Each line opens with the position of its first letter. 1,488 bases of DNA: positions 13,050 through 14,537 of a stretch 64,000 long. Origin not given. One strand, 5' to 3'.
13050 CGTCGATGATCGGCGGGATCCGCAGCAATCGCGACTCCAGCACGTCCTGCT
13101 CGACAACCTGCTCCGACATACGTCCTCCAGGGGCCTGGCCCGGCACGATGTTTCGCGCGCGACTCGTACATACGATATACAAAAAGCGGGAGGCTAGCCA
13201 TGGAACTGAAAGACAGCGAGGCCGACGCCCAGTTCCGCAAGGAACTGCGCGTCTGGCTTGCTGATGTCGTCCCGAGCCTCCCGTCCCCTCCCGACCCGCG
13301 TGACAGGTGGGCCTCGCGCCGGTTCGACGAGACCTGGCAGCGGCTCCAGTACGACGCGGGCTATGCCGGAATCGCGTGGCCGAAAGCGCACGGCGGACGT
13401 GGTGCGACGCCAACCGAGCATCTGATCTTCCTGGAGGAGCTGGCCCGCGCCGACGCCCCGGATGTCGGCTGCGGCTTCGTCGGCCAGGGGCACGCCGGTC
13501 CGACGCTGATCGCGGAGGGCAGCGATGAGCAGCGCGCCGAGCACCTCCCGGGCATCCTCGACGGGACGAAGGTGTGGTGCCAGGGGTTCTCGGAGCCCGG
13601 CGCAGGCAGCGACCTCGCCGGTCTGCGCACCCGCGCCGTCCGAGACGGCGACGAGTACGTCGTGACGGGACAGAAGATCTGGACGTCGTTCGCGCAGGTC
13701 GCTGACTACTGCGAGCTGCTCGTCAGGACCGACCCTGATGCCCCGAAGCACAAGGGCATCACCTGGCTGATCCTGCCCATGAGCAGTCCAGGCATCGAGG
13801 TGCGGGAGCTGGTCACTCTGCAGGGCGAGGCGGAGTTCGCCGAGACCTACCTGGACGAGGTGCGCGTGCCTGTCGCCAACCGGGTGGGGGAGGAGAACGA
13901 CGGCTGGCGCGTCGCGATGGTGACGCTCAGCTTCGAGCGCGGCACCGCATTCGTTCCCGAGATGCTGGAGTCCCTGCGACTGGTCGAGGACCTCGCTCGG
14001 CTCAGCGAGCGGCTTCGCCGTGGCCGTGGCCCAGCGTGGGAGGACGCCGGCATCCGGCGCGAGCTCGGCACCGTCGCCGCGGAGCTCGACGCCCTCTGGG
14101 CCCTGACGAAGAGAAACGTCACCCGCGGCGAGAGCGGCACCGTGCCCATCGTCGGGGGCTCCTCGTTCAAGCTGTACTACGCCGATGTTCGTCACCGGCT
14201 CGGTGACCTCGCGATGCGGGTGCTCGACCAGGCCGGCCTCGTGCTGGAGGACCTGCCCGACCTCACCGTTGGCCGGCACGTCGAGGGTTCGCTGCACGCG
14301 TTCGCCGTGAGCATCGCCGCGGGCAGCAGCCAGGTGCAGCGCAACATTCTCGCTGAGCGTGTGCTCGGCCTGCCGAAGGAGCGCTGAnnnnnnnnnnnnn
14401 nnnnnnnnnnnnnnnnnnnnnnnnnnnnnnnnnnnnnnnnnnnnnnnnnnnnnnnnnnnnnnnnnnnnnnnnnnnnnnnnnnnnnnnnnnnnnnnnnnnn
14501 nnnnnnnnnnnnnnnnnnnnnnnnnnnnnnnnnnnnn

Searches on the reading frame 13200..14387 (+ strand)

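Call 9: search_protein_families(library=pfam, proteins=[window:13200-14387:+], max_evalue=0.00001)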
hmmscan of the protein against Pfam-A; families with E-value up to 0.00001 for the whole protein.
window:13200-14387:+ (395 aa): 3 families
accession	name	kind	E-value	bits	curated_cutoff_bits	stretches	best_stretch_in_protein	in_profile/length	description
PF02770.24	Acyl-CoA_dh_M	-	8.9e-19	67.9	33.3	1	127-219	1-95/97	Acyl-CoA dehydrogenase, middle domain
PF00441.29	Acyl-CoA_dh_1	-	5.6e-17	62.7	22.4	1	233-389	1-150/150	Acyl-CoA dehydrogenase, C-terminal domain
PF02771.21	Acyl-CoA_dh_N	-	2.4e-15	57.3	22.9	1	7-122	2-112/113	Acyl-CoA dehydrogenase, N-terminal domain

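Call 46: search_protein_families(library=ncbifam, proteins=[window:13200-14387:+], max_evalue=0.00001)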
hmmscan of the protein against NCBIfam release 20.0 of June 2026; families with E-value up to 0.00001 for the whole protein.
window:13200-14387:+ (395 aa): 17 families
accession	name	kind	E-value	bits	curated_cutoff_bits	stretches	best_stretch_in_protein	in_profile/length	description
TIGR03204.1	pimC_large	equivalog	1.2e-65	222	623.85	1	6-391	5-395/395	pimeloyl-CoA dehydrogenase large subunit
NF042972.1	AcrlCoAredClosAcrC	equivalog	1.1e-30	106.6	640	1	7-342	7-337/378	acryloyl-CoA reductase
NF043006.1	CyhCrbnylCoADH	equivalog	4.7e-29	101.5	650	1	47-386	41-373/380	cyclohexane-1-carbonyl-CoA dehydrogenase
NF045652.1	ProlPCPDhRedW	equivalog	1e-26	93.7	650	1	39-259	30-251/376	L-prolyl-[peptidyl-carrier protein] dehydrogenase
NF053553.1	prodigi_MBC_PigA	equivalog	1e-23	84.1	500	1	34-251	29-249/381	prodigiosin MBC biosynthesis dehydrogenase PigA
TIGR03207.1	cyc_hxne_CoA_dh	equivalog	2.4e-23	82.5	575.35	1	35-248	26-239/372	cyclohexanecarboxyl-CoA dehydrogenase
NF008997.0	PRK12341.1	equivalog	2.7e-21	76.1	537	1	43-250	39-245/382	acyl-CoA dehydrogenase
NF042439.1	SulpropCoADesulf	equivalog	8.6e-20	70.8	600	1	51-391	34-373/379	3-sulfinopropanoyl-CoA desulfinase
NF045552.1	GlutCoADH_Des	equivalog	2.7e-19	69.6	470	1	52-251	48-248/387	glutaryl-CoA dehydrogenase Acd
NF002885.1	PRK03354.1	equivalog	9.6e-17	61.1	540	1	41-347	37-339/378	crotonobetainyl-CoA dehydrogenase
TIGR03203.1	pimD_small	equivalog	2.2e-14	53.4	652.7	1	46-237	43-230/378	pimeloyl-CoA dehydrogenase small subunit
NF052270.1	Staph_DH_FadE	equivalog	1.2e-13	50.6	600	1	79-252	93-265/400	acyl-CoA dehydrogenase FadE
NF058590.1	AcCoDHFadEBacil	equivalog_domain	1.4e-12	46.9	600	1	52-244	64-254/586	acyl-CoA dehydrogenase FadE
NF007000.1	PRK09463.1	subfamily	4e-12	45.3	600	1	44-342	77-393/726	acyl-CoA dehydrogenase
NF009586.0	PRK13026.1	subfamily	1.5e-09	36.7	608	1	44-250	112-335/777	acyl-CoA dehydrogenase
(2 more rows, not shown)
